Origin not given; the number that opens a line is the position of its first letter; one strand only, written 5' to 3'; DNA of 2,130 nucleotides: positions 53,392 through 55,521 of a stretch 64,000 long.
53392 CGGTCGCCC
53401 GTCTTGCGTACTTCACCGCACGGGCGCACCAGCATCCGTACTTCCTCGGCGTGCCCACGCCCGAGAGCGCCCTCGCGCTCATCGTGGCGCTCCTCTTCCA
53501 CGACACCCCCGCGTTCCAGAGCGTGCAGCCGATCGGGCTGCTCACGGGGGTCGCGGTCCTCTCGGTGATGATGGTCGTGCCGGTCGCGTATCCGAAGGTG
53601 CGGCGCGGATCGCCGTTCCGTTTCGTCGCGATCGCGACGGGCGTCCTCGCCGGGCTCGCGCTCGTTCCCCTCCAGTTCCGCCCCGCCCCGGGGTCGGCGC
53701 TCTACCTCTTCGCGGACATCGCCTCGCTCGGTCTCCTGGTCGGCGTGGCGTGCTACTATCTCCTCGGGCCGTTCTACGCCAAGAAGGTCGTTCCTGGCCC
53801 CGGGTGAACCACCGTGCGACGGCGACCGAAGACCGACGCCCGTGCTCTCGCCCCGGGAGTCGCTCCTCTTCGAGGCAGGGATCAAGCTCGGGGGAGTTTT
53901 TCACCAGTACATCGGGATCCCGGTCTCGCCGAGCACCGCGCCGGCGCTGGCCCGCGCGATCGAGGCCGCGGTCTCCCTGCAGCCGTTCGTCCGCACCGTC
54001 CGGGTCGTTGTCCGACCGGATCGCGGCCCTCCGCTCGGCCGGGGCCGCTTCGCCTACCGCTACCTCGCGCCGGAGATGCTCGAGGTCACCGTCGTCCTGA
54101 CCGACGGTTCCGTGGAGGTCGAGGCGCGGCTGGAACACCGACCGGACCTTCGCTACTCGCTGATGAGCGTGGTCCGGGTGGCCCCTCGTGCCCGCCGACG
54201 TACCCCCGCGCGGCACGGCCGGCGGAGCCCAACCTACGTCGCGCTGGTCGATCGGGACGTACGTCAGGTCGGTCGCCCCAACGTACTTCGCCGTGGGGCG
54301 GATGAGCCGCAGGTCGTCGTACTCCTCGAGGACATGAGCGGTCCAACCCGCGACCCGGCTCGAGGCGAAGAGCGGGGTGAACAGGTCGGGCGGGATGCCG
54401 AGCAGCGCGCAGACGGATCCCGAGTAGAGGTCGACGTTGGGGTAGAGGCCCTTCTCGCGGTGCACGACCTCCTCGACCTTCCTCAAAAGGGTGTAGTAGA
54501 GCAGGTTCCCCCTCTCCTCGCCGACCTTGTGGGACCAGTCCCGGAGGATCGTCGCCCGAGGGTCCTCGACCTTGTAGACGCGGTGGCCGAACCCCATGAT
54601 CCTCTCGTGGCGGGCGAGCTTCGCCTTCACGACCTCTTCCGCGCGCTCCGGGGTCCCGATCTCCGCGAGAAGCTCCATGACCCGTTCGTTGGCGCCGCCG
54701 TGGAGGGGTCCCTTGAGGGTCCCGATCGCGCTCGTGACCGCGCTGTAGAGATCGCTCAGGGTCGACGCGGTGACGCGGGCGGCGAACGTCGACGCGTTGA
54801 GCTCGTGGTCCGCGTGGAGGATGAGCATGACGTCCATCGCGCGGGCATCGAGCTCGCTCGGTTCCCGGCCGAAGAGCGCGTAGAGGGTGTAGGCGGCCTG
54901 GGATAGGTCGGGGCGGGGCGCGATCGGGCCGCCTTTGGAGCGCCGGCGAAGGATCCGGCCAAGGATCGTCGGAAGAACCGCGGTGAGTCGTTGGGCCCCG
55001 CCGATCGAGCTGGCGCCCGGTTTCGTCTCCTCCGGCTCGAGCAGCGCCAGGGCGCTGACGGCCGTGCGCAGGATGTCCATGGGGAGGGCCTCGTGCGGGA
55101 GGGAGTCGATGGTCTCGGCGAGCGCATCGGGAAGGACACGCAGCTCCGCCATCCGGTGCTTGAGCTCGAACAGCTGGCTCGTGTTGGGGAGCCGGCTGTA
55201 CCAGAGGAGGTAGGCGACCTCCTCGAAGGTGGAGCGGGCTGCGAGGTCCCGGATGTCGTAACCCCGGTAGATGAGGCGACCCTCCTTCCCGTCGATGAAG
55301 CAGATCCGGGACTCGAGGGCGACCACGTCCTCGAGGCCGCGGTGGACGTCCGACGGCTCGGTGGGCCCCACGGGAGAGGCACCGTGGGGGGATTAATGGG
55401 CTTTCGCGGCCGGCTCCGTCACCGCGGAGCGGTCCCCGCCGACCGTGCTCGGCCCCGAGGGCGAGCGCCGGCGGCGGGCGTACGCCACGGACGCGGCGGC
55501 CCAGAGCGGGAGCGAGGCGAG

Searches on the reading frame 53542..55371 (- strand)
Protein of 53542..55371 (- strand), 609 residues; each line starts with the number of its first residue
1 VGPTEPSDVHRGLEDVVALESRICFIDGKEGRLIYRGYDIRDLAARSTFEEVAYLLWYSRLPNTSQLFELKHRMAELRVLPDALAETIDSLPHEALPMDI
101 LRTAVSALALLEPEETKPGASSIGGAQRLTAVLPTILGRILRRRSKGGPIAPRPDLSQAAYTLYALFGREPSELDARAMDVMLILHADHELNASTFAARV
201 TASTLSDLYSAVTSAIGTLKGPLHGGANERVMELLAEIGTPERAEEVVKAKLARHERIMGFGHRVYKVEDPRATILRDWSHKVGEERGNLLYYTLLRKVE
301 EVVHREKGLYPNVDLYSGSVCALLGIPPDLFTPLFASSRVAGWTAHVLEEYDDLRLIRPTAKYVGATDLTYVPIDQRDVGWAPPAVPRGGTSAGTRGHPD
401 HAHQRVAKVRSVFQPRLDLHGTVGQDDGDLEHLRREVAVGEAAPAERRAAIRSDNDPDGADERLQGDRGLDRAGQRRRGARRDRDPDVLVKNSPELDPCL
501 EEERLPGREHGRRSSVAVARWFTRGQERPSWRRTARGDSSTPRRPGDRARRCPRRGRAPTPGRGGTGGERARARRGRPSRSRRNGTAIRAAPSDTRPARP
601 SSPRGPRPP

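Call 26: search_protein_families(library=pfam, proteins=[window:53542-55371:-], max_evalue=0.001)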
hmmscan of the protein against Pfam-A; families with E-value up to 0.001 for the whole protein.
window:53542-55371:- (609 aa): 1 family
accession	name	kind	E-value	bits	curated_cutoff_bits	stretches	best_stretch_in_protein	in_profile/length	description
PF00285.26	Citrate_synt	-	2.5e-132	441.7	27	1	12-360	1-357/357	Citrate synthase, C-terminal domain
